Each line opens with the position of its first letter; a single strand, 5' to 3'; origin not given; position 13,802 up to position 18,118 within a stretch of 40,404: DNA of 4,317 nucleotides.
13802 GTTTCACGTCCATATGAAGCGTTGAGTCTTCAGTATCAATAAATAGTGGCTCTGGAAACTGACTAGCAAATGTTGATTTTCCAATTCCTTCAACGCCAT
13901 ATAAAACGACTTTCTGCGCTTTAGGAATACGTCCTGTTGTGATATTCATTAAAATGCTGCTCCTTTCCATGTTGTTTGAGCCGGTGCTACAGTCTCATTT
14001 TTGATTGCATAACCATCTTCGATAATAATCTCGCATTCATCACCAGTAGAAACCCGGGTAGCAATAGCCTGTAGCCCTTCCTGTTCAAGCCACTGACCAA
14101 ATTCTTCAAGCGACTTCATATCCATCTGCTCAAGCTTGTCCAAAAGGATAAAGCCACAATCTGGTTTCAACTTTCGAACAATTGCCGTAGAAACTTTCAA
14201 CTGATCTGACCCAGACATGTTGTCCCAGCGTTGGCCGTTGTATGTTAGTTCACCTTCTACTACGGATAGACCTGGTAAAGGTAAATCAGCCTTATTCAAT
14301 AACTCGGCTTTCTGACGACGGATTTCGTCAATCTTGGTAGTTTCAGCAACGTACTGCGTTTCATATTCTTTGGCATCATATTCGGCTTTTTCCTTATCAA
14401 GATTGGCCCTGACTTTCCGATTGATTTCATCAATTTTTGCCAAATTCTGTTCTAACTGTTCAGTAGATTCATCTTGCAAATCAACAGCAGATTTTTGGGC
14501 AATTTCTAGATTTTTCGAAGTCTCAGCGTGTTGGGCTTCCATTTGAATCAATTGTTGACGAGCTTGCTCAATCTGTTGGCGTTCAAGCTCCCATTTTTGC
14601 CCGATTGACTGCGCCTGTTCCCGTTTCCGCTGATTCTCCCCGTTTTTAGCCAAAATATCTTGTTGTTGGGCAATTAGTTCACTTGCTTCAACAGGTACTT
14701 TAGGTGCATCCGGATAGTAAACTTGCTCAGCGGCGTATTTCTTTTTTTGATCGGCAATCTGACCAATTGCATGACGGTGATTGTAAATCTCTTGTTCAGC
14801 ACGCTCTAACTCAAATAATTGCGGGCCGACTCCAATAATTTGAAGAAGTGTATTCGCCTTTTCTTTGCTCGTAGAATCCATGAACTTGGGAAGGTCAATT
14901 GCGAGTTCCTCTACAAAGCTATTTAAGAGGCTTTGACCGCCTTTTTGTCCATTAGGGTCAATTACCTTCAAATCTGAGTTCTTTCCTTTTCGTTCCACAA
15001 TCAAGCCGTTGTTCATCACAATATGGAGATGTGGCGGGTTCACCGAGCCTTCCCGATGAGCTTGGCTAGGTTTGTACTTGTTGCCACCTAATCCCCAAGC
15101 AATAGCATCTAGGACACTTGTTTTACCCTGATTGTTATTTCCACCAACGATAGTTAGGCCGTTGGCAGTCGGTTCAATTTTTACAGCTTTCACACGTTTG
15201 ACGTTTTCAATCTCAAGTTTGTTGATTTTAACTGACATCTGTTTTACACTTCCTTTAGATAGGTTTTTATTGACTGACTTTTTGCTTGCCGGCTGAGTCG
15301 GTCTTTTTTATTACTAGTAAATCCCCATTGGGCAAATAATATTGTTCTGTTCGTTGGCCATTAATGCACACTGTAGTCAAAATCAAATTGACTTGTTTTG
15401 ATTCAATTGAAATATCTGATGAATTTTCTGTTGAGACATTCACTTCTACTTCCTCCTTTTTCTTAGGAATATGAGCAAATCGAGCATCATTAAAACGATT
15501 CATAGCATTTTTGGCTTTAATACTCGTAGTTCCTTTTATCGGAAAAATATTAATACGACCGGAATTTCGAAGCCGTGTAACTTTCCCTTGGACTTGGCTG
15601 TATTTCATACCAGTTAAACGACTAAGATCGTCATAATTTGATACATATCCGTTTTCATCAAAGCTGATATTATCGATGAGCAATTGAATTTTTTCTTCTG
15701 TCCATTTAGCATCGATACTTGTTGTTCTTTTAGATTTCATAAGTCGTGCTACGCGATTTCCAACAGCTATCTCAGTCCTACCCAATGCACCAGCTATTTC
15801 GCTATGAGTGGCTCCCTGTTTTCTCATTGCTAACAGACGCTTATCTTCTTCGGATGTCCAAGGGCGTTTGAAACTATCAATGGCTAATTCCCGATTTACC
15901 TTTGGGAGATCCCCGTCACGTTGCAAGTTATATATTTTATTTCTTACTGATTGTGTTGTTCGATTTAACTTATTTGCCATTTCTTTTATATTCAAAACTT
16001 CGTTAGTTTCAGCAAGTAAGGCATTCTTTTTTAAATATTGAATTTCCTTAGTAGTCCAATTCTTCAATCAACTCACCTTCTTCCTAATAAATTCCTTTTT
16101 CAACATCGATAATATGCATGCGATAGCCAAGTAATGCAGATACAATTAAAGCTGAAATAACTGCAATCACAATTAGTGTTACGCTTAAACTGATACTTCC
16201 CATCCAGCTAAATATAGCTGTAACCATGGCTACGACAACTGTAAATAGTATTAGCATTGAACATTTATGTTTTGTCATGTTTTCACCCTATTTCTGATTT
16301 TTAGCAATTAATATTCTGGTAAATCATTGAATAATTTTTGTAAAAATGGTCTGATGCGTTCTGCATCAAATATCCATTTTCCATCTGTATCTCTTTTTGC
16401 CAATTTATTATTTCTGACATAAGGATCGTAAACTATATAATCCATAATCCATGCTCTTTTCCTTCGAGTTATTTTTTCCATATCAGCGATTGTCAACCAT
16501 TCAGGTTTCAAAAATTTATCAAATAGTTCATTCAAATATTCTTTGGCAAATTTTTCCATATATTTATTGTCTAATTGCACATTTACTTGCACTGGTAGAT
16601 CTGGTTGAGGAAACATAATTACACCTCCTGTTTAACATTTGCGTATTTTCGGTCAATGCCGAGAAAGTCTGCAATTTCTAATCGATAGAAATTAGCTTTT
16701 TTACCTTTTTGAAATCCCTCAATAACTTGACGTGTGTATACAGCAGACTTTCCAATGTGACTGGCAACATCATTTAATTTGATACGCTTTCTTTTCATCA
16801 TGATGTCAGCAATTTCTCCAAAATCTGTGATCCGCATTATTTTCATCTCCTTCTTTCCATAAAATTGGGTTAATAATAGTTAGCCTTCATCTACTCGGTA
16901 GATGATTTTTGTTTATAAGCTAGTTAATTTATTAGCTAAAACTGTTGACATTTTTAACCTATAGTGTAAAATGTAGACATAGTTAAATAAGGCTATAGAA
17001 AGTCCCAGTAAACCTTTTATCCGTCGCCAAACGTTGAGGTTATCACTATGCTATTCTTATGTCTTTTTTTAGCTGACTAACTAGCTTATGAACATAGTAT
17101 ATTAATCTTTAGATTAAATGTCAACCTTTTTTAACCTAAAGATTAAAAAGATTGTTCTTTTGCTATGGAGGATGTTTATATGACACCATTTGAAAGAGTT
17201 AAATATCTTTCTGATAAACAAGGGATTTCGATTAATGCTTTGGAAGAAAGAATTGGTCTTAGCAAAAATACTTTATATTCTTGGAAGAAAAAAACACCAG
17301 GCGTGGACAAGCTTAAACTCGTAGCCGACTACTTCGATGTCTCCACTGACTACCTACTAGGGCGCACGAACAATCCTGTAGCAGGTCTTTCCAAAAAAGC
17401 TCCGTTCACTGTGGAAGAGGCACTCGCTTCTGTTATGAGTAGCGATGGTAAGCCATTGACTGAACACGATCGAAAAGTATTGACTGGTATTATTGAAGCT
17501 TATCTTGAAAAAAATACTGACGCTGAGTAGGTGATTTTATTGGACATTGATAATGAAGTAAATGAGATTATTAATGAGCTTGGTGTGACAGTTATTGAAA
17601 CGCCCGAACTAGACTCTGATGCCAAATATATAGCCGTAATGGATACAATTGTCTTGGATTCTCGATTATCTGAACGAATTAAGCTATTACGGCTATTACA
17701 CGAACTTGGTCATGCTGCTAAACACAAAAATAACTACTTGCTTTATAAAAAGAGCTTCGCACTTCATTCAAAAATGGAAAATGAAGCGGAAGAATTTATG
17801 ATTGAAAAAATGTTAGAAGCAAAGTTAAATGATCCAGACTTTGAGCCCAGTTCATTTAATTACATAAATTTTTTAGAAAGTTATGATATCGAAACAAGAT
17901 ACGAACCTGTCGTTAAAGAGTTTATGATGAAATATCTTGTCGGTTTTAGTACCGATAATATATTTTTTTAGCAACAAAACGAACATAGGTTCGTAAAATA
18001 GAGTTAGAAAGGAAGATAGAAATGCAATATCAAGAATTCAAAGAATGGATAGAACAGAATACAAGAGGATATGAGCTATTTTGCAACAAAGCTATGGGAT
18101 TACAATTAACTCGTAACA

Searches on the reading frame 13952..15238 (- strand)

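Call 21: search_protein_families(library=pfam, proteins=[window:13952-15238:-], max_evalue=0.001)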
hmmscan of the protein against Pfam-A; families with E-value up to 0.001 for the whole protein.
window:13952-15238:- (429 aa): 3 families
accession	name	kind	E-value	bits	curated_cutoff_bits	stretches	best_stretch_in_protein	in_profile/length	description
PF02463.25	SMC_N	-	4.9e-08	33.1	40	1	5-56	2-54/220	RecF/RecN/SMC N terminal domain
PF13476.12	AAA_23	-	8.5e-08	33.5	27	1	7-276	1-193/201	AAA domain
PF13175.12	AAA_15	-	1.2e-06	28.9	32.1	1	4-325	2-292/374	AAA ATPase domain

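Call 97: search_protein_families(library=padloc, proteins=[window:13952-15238:-], max_evalue=0.001)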
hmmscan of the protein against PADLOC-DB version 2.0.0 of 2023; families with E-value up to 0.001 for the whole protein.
window:13952-15238:- (429 aa): 46 families (the best 25 are shown)
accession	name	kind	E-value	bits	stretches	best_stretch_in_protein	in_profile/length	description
PDLC03863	LmuB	-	1.1e-09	35.6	1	1-295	1-280/610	-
PDLC03859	LmuB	-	2.6e-09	34.8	1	1-89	1-91/611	-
PDLC02979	AriA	-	7.3e-09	33.9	1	4-306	2-289/373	-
PDLC00298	PtuA1|PtuA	-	3.6e-08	30.9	1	4-52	2-49/423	AAA ATPase domain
PDLC02913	ATPase_I-A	-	1.3e-07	29.2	1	3-47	52-95/508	-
PDLC00299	PtuA1|PtuA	-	1.5e-07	28.8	1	3-48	53-97/535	AAA ATPase domain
PDLC00271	PtuA1|PtuA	-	1.7e-07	29.1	1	4-50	2-47/421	AAA ATPase domain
PDLC03865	LmuB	-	1.9e-07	27.7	1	4-53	2-58/1007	-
PDLC00278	PtuA1|PtuA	-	4.7e-07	27.4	1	4-53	2-50/436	AAA ATPase domain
PDLC02358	Old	-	7.9e-07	26.2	1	3-61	2-58/578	Old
PDLC03868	LmuB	-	9.8e-07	25.4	1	23-53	25-55/1035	-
PDLC04609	PDC-M38A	-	1.3e-06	25.9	1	5-53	2-50/371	-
PDLC00067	GajA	-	3e-06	24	1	1-53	1-51/604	AAA ATPase domain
PDLC00284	PtuA1|PtuA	-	3.9e-06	24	1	2-50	59-107/545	AAA ATPase domain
PDLC04608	PDC-M38A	-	5.4e-06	24.3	1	1-47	1-46/367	-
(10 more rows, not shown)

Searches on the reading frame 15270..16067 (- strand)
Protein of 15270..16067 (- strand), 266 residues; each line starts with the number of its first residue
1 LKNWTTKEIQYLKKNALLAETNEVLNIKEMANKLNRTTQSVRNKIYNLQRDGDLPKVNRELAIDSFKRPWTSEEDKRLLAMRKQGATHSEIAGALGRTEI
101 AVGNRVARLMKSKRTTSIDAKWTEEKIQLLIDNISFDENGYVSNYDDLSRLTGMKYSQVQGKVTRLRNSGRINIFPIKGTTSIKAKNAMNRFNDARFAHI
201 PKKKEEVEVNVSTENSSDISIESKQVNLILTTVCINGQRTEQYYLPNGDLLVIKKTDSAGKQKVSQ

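Call 21: search_protein_families(library=pfam, proteins=[window:15270-16067:-], max_evalue=0.001)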
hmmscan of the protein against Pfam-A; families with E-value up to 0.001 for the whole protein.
window:15270-16067:- (266 aa): 5 families
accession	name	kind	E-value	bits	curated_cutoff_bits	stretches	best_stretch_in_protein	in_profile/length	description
PF08281.18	Sigma70_r4_2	-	4.7e-05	23.4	25.7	0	73-111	13-52/54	Sigma-70, region 4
PF08279.18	HTH_11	-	0.0001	22.6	25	0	17-52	8-43/55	HTH domain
PF13921.12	Myb_DNA-bind_6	-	0.00011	22.8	22.9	0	70-130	1-60/60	Myb-like DNA-binding domain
PF07750.17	GcrA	-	0.00032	21.6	26.9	0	70-117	3-51/155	GcrA cell cycle regulator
PF09756.15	DDRGK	-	0.00036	20.7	27.8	0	20-54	109-143/188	DDRGK domain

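Call 97: search_protein_families(library=padloc, proteins=[window:15270-16067:-], max_evalue=0.001)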
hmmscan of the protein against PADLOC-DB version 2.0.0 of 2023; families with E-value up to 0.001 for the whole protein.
window:15270-16067:- (266 aa): 2 families
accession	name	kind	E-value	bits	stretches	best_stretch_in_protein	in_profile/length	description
PDLC01850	CARF3--CARF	-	5.1e-06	24.5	0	20-59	155-194/209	-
PDLC01866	CARF3--CARF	-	0.00079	17.5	0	8-52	136-181/207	-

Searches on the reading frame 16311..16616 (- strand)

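Call 21: search_protein_families(library=pfam, proteins=[window:16311-16616:-], max_evalue=0.001)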
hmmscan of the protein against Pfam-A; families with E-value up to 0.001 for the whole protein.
window:16311-16616:- (102 aa): 1 family
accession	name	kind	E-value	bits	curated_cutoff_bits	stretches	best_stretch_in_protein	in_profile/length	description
PF05595.16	DUF771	-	2.2e-06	28.1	22.9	1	25-97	8-88/90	Domain of unknown function (DUF771)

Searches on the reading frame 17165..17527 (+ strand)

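Call 21: search_protein_families(library=pfam, proteins=[window:17165-17527:+], max_evalue=0.001)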
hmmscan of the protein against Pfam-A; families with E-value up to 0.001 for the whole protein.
window:17165-17527:+ (121 aa): 3 families
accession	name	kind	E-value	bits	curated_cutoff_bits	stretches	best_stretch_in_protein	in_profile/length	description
PF01381.28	HTH_3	-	6.5e-08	32.9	23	1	17-64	6-55/55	Helix-turn-helix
PF12844.13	HTH_19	-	2.4e-06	27.8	30.2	1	10-65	2-59/64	Helix-turn-helix domain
PF13443.12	HTH_26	-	1.4e-05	25.7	22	1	15-60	5-53/63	Cro/C1-type HTH DNA-binding domain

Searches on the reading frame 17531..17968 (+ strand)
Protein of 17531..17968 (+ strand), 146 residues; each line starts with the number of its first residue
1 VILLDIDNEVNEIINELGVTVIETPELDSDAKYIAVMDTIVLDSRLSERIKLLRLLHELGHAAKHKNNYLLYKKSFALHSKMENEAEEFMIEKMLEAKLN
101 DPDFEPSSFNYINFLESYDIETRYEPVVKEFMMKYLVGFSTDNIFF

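Call 21: search_protein_families(library=pfam, proteins=[window:17531-17968:+], max_evalue=0.001)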
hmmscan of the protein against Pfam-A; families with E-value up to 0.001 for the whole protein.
window:17531-17968:+ (146 aa): 1 family
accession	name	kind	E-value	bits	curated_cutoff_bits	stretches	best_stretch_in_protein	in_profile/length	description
PF06114.19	Peptidase_M78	-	2.7e-08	34.1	22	1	16-125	3-112/123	IrrE N-terminal-like domain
